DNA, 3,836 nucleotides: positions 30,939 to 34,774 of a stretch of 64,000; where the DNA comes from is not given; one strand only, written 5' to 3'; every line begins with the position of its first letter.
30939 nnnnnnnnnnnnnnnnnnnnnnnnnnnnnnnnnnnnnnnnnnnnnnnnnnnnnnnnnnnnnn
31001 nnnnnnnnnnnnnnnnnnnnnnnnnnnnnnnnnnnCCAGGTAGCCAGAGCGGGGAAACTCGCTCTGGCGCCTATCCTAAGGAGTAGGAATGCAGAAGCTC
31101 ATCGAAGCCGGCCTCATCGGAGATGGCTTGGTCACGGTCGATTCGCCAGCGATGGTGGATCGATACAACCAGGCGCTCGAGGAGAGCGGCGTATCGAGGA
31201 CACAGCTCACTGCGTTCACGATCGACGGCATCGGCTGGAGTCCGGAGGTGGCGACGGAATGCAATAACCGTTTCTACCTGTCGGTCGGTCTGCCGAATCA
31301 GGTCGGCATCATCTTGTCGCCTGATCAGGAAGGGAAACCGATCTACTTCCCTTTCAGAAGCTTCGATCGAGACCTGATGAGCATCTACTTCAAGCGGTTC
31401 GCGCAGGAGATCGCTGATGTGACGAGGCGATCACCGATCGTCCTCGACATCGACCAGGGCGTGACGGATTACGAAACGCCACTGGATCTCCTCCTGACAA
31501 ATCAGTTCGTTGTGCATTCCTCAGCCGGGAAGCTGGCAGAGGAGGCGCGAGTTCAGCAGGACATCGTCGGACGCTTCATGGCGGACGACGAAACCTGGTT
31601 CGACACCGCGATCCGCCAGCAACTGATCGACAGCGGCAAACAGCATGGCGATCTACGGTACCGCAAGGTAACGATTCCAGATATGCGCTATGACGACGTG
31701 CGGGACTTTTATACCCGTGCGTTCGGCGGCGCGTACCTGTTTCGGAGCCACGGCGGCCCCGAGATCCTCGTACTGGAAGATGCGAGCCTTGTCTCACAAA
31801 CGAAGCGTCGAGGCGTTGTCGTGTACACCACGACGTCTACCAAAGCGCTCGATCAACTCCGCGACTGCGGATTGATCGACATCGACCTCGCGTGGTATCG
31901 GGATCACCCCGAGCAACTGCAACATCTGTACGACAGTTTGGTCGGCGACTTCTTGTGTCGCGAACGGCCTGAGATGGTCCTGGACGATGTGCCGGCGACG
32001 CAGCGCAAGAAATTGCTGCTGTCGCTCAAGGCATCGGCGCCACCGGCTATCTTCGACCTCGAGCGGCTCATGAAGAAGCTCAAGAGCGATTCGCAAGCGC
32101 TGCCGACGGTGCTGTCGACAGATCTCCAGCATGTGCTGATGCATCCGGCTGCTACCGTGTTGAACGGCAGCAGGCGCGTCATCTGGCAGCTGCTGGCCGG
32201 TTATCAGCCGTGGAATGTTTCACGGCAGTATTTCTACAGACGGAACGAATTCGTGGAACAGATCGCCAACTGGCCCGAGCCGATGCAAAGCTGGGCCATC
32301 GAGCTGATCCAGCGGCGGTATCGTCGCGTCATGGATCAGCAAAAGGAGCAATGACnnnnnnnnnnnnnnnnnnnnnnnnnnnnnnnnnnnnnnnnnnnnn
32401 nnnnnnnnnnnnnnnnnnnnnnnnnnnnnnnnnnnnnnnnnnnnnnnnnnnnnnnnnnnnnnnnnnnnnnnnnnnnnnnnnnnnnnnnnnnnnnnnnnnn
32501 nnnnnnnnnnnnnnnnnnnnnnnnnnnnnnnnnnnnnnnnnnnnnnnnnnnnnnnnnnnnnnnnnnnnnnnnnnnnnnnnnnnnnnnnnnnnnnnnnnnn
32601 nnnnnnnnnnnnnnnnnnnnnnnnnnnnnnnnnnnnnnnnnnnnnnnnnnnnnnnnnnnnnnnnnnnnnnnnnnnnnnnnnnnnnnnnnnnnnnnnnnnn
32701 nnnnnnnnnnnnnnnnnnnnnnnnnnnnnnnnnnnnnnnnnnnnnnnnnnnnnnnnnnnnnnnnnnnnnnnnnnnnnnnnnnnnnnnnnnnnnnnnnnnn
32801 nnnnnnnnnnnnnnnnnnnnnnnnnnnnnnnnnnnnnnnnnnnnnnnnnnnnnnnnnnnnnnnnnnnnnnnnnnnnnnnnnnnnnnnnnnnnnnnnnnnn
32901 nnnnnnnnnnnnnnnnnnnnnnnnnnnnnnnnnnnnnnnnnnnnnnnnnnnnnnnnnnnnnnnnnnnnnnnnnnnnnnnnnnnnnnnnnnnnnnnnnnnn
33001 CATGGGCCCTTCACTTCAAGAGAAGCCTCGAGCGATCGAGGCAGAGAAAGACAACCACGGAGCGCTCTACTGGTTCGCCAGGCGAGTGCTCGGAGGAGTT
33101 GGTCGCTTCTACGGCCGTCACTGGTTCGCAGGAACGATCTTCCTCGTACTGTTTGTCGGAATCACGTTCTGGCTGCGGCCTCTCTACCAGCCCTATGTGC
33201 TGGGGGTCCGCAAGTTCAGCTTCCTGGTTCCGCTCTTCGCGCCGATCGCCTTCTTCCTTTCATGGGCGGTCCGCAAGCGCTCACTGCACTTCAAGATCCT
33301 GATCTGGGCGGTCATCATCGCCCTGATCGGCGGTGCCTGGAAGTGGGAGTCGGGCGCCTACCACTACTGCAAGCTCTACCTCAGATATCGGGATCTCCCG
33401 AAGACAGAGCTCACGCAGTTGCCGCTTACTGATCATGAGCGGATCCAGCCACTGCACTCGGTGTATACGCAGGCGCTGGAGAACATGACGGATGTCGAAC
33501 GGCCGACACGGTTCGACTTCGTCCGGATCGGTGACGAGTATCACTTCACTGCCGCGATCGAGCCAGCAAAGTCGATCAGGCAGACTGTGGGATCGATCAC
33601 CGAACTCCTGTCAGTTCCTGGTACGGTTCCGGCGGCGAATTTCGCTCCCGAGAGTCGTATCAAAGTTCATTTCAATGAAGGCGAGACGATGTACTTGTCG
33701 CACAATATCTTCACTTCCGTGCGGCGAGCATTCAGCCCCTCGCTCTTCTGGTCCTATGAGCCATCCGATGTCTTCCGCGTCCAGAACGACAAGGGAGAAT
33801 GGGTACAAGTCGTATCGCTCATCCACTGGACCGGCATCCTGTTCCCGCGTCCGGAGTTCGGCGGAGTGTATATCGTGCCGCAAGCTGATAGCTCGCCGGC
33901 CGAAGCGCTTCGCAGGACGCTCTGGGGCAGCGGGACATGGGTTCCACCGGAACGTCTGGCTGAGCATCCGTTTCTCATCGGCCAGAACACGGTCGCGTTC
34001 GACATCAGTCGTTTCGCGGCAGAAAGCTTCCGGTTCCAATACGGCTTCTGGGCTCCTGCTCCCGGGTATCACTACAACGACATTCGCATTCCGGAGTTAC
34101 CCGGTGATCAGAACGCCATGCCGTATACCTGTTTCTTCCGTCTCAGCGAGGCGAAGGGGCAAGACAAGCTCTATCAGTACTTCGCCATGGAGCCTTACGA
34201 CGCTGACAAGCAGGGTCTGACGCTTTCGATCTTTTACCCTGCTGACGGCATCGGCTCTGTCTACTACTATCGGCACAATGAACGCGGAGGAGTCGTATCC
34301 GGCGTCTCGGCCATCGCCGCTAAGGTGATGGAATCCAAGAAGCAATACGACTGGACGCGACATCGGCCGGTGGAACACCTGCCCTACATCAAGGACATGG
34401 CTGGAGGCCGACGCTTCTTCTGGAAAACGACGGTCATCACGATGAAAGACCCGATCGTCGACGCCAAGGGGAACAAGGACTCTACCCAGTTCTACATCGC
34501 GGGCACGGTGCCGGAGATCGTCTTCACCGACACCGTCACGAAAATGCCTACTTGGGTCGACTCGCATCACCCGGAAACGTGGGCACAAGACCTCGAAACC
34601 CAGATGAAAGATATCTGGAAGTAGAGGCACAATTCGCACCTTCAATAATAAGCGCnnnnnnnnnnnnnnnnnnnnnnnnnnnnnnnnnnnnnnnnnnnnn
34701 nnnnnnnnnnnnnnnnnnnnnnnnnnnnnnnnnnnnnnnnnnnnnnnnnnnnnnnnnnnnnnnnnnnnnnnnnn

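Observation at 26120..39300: About 13-kb GC-rich island of 14 co-directional genes centred on a classical AAA ATPase with a novel N-domain: candidate undescribed system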

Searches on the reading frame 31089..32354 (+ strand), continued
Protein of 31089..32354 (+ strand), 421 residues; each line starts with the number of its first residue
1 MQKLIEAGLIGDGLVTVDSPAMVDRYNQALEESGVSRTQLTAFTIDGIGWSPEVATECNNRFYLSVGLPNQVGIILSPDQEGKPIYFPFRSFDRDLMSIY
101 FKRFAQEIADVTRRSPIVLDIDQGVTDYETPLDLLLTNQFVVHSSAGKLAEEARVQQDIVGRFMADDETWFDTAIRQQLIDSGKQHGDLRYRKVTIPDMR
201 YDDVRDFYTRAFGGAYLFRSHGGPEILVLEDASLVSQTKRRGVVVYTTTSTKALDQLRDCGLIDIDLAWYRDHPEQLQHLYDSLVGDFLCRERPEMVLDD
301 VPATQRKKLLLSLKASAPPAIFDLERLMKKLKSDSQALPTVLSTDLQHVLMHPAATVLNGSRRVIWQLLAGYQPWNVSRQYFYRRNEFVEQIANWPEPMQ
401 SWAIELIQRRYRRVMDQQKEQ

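Call 117: search_protein_representatives(alignment_id=A11)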
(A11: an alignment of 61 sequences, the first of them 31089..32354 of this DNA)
Query: 61 sequences, 419 profile positions. Proteins with E-value up to 0.001 (for the whole library): 595; up to 1e-10: 478; up to 1e-30: 295. The best 150 are listed.
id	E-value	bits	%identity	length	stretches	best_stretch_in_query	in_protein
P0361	3.7e-158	543.3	-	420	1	1-418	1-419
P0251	6.3e-158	542.5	-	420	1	1-417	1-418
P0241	1.7e-152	524.7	-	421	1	1-418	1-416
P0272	3.2e-152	523.7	-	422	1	1-415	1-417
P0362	2.8e-151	520.7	-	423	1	1-413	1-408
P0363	7.6e-150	515.9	-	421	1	1-418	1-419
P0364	2.4e-148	511.0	-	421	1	1-418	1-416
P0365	8.7e-147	505.8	-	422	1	1-416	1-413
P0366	1.9e-146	504.7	-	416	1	1-415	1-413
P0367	1.0e-144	499.0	-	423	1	3-417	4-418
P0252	1.4e-144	498.6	-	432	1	1-411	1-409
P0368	1.9e-144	498.1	-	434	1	1-415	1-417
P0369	1.4e-143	495.2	-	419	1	1-411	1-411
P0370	2.4e-143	494.5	-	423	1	1-418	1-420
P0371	1.9e-142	491.5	-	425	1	2-418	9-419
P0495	6.8e-65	236.1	-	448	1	1-412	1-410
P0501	4.2e-59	217.0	-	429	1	1-413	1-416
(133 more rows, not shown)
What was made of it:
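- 31089..32354 (+): Gene D, 421 aa, cytosolic, Pfam DUF6638. 595 clusters in 1.84 billion representatives, all about 400-450 aa with a single matched stretch (call 117).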

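Call 125: find_encoding_contigs(protein=P0501, flank=8000, max_places=1)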
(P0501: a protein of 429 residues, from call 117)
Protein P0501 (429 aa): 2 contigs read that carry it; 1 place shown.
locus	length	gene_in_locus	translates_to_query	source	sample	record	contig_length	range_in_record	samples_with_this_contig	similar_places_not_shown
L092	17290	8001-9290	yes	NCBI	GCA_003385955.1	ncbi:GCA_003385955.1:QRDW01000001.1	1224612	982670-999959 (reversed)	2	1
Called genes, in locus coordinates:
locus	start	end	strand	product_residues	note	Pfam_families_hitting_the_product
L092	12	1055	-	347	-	PF00528:BPD_transp_1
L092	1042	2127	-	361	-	PF02463:SMC_N (faint), PF00005:ABC_tran, PF13304:AAA_21 (faint)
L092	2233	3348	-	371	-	PF13416:SBP_bac_8, PF13343:SBP_bac_6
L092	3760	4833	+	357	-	-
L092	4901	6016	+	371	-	-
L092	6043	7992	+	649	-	PF00004:AAA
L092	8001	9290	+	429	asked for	PF20343:DUF6638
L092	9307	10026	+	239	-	PF07509:DUF1523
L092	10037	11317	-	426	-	PF00364:Biotin_lipoyl (faint), PF25919:BSH_CusB (faint), PF25973:BSH_CzcB (weak), PF25984:BSH_YknX (weak), PF25994:HH_AprE, PF26002:Beta-barrel_AprE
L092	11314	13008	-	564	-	PF00664:ABC_membrane (weak), PF00005:ABC_tran, PF13304:AAA_21 (weak)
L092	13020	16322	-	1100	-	-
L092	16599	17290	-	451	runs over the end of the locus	PF02321:OEP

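Call 127: find_encoding_contigs(protein=P0495, flank=8000, max_places=1)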
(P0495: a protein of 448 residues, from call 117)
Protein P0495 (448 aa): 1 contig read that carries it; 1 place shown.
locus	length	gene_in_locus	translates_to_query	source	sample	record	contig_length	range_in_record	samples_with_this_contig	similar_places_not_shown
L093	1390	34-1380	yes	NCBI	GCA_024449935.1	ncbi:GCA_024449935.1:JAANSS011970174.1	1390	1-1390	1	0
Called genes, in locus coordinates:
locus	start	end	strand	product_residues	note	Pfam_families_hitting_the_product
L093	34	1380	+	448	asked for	PF20343:DUF6638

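Call 134: search_protein_families(library=pfam, proteins=[L092:9307-10023:+, L037:8817-9407:+, L037:11319-11831:+], max_evalue=0.01)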
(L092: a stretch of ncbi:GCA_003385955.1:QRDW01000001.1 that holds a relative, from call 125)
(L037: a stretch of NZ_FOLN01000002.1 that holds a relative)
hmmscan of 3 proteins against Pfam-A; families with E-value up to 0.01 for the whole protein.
L092:9307-10023:+ (239 aa): 1 family
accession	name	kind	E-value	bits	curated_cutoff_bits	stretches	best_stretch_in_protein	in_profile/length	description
PF07509.16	DUF1523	-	2e-44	151.5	23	1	10-183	7-176/176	Protein of unknown function (DUF1523)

L037:8817-9407:+ (197 aa): 1 family
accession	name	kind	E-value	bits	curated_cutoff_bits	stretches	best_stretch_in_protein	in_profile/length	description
PF00293.34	NUDIX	-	8e-12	45.8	21.1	1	47-168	2-118/134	NUDIX domain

L037:11319-11831:+ (171 aa): 0 families

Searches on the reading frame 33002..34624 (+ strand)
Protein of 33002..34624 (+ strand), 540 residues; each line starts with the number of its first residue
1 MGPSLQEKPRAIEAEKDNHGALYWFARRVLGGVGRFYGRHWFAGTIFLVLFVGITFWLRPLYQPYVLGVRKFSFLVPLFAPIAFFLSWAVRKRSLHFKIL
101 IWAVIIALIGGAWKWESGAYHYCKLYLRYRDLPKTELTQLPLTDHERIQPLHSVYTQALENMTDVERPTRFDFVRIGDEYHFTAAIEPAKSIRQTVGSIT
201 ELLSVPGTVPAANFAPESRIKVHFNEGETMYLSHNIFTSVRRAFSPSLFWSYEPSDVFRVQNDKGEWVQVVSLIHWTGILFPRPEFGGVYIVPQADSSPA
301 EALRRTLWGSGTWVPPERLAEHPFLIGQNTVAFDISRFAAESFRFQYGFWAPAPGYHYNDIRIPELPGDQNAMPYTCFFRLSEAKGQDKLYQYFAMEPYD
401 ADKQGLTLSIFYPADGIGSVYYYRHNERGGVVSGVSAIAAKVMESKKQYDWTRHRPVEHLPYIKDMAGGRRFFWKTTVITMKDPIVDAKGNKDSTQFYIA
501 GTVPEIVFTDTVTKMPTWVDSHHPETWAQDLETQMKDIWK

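Call 4: search_protein_families(library=pfam, proteins=[window:33002-34624:+], max_evalue=0.01)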
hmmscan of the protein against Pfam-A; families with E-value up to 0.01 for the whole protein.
window:33002-34624:+ (540 aa): 0 families

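Call 5: search_protein_families(library=padloc, proteins=[window:33002-34624:+], max_evalue=0.01)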
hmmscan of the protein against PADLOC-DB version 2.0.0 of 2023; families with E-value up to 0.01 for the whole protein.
window:33002-34624:+ (540 aa): 0 families

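Call 6: search_protein_families(library=ncbifam, proteins=[window:33002-34624:+], max_evalue=0.01)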
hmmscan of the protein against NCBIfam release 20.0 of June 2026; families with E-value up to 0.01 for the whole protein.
window:33002-34624:+ (540 aa): 0 families

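Call 39: search_solved_structures(query=A8, max_evalue=1, show_alignments=1)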
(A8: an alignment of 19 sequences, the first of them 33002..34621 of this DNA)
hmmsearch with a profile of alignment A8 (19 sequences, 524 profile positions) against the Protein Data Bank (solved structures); distinct sequences matched with E-value up to 1: 0.

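Call 41: search_protein_families(library=pfam, alignment_id=A8, max_evalue=1)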
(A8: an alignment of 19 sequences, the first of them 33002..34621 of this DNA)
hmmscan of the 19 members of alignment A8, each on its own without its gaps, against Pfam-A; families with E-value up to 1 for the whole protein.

A. member 1, window:33002-34621:+ (540 aa): 0 families

B. families by the number of members that match (of 19 scanned): 18 families
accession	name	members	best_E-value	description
PF13858.11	DUF4199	6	0.00078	Protein of unknown function (DUF4199)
PF13567.11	DUF4131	2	0.14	Domain of unknown function (DUF4131)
PF04893.22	Yip1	2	0.14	Yip1 domain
PF09843.14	DUF2070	2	0.4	Predicted membrane protein (DUF2070)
PF02322.20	Cyt_bd_oxida_II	1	0.00078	Cytochrome bd terminal oxidase subunit II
PF22285.2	DUF6962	1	0.041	Family of unknown function (DUF6962)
PF07695.17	7TMR-DISM_7TM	1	0.047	7TM diverse intracellular signalling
PF20990.2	DUF2207_C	1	0.056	Predicted membrane protein (DUF2207) C-terminal domain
PF13129.11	DUF3953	1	0.061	Protein of unknown function (DUF3953)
PF06197.19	DUF998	1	0.066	Protein of unknown function (DUF998)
PF07907.16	YibE_F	1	0.094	YibE/F-like protein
PF06102.17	RRP36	1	0.1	rRNA biogenesis protein RRP36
PF22918.2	PTEN2_C2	1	0.19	PTEN2, C2 domain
PF24838.2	8xMP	1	0.25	Octameric membrane protein family (8xMP)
PF12650.12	DUF3784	1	0.25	Domain of unknown function (DUF3784)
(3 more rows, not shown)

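Call 43: find_homologous_proteins(query=window:33002-34624:+)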
Query window:33002-34624:+ (540 aa): 156 proteins with E <= 0.001 among 8000 candidates; the best 120 are listed.
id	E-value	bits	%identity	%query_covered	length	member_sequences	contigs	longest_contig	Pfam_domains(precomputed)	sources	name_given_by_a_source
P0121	0.0e+0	1279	100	100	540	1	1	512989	-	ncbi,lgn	-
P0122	1.1e-280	950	73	99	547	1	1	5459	-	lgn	-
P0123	5.4e-152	525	50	89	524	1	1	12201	-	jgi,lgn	-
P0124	3.6e-149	516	45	97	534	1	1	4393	-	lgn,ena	-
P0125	2.1e-146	507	45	98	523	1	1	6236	-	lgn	-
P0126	3.1e-145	503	45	98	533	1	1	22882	-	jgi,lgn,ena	-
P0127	1.9e-144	500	43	99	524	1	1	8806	-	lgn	-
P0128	1.7e-141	491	43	99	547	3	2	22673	-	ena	-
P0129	3.6e-141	490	44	98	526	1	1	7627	-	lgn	-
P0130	1.1e-140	488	45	96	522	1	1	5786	-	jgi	-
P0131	1.5e-140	487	42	99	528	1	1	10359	-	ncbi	-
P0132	2.1e-137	477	42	96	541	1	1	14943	-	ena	-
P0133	4.6e-136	473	43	99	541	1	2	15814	-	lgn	-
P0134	6.5e-135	469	42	99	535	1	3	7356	-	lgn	-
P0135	4.8e-134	466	43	98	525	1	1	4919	-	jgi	jgi:hypothetical protein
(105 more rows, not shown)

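Call 55: predict_structure(alignment_id=A10)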
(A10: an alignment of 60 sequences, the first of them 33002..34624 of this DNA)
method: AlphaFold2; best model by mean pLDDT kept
length: 540 residues; sequences in the alignment: 60
mean_pLDDT: 91.1   pTM: 0.88
mean pLDDT of the five models: 91.1, 90.9, 90.4, 90.3, 89.4
residues with pLDDT >= 90: 402; 70-90: 102; 50-70: 34; < 50: 2
segments of 3 or more residues with pLDDT < 50: none
pLDDT, mean of each block of 10 residues (from residue 1): 55 65 90 94 95 95 95 88 85 87 85 77 96 97 95 91 93 95 97 95 95 92 97 96 96 97 97 97 97 95 95 97 97 97 96 90 87 93 94 97 94 97 91 93 88 91 96 95 70 61 89 96 96 95
secondary structure, 60 per line:
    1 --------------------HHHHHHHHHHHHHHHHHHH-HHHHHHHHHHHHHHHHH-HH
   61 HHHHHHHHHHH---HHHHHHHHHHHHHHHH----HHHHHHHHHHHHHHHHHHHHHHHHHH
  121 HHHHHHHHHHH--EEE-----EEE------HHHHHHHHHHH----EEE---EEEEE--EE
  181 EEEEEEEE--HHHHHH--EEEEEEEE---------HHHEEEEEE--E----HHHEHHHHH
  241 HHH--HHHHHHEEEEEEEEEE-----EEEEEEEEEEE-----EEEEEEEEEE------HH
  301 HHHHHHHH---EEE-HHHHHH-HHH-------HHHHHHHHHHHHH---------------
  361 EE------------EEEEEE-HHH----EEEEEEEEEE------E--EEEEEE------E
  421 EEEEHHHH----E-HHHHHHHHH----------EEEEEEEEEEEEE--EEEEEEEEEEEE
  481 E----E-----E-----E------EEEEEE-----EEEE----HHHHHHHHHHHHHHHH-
elements in order: H21-39 H41-57 H59-71 H75-90 H95-131 E134-136 E142-144 H151-161 E166-168 E172-176 E179-188 H191-196 E199-206 E219-224 H236-243 H246-251 E252-261 E267-277 E283-292 H299-308 E312-314 H316-321 H333-345 E375-380 E389-398 E408-413 E420-424 H425-428 H435-443 E454-466 E469-481 E505-510 E516-519 H524-539
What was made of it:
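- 33002..34624 (+): Gene E, 540 aa. N-terminal amphipathic helix, three TM helices, and a conserved domain of about 410 aa predicted to lie outside the cytoplasmic membrane. No solved structural relative. AlphaFold pLDDT 91.1, pTM 0.88 (call 55).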

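Call 90: search_protein_families(library=phrogs, proteins=[window:33002-34624:+], max_evalue=0.01)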
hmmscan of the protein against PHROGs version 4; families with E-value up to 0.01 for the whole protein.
window:33002-34624:+ (540 aa): 0 families

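Call 91: fold_search(model_id=the predicted structure, library=viral)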
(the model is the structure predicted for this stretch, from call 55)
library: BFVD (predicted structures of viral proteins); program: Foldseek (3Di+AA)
matches with E <= 10: 934; with E <= 0.001: 1
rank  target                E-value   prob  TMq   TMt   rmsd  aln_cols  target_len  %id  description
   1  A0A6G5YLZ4            3.2e-14  1.00  0.55  0.51   9.7       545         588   13  (no name in the UniProt tables at hand)
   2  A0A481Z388            1.9e-03  0.44  0.17  0.16  16.5       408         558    9  Uncharacterized protein [Mimivirus LCMiAC02]
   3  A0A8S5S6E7            3.1e-03  0.20  0.15  0.13  16.5       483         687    9  Uncharacterized protein [Siphoviridae sp. ctqwY3]
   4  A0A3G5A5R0            4.8e-03  0.10  0.11  0.12  22.7       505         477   10  Uncharacterized protein [Harvfovirus sp.]
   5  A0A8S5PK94            8.0e-03  0.02  0.07  0.06  28.2       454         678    9  Uncharacterized protein [Podoviridae sp. ctnCN2]
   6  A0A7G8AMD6            9.5e-03  0.47  0.16  0.16  12.6       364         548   13  (no name in the UniProt tables at hand)
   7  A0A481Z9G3            2.4e-02  0.15  0.16  0.17  16.3       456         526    8  Uncharacterized protein [Pithovirus LCPAC304]
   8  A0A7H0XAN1            4.8e-02  0.04  0.08  0.10  22.8       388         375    8  (no name in the UniProt tables at hand)
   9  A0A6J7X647            7.1e-02  0.08  0.15  0.15  16.4       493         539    9  Uncharacterized protein [uncultured Caudovirales phage]
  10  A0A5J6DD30            7.5e-02  0.05  0.10  0.10  20.2       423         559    9  Sialidase [Psittacine adenovirus 5]
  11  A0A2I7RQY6            7.5e-02  0.02  0.07  0.07  27.2       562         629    9  (no name in the UniProt tables at hand)
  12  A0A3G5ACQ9            7.9e-02  0.14  0.15  0.15  12.9       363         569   10  Exo-alpha-sialidase [Satyrvirus sp.]
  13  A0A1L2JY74            8.4e-02  0.33  0.09  0.29  12.8       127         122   11  Uncharacterized protein [Aeribacillus phage AP45]
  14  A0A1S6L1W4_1          9.4e-02  0.14  0.18  0.13  11.8       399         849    9  (no name in the UniProt tables at hand)
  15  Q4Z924                1.0e-01  0.07  0.07  0.13  17.4       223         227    8  ORF053 [Staphylococcus phage Twort (strain DSM 17442 / HER 48)]
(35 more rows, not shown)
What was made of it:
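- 33002..34624 (+): One unnamed viral protein, A0A6G5YLZ4, has the same fold (Foldseek E 3e-14, TMq 0.55; call 91).
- One viral protein shares the E fold (call 91).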

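Call 94: search_dna_similar(query=window:33002-34624:+, collection=phages, mode=protein, max_evalue=1, max_rows=15)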
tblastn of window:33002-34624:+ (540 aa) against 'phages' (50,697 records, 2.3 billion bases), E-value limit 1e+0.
Records with a match: 1; places in all: 1; records where one place covers at least 80% of the query: 0.
Best place of each record, by identity: <60% 1.
By first word of the organism name: Pseudomonas 1.
By host as written in the record: Pseudomonas fluorescens UFV 041 1.
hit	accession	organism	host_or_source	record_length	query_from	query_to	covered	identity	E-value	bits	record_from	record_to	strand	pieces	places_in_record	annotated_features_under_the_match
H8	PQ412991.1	Pseudomonas phage UFJF_PfPro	Pseudomonas fluorescens UFV 041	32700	36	153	22%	27.2%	4e-1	40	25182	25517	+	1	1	tail protein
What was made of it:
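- On Phage or prophage origin of the cassette: E has only one chance-level partial match there (E 0.4, 22% of the query; call 94).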

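Call 96: find_related_loci(query=A10, collection=viral_contigs, flank=10000)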
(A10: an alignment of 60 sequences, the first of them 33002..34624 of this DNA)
Query A10 (540 aa) in viral_contigs; peptide patterns used: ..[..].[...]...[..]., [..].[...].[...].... (x = any residue, [..] = any of these).
20 stretches matched a pattern, but none encodes a relative of the query by tblastn (E <= 1e-3).
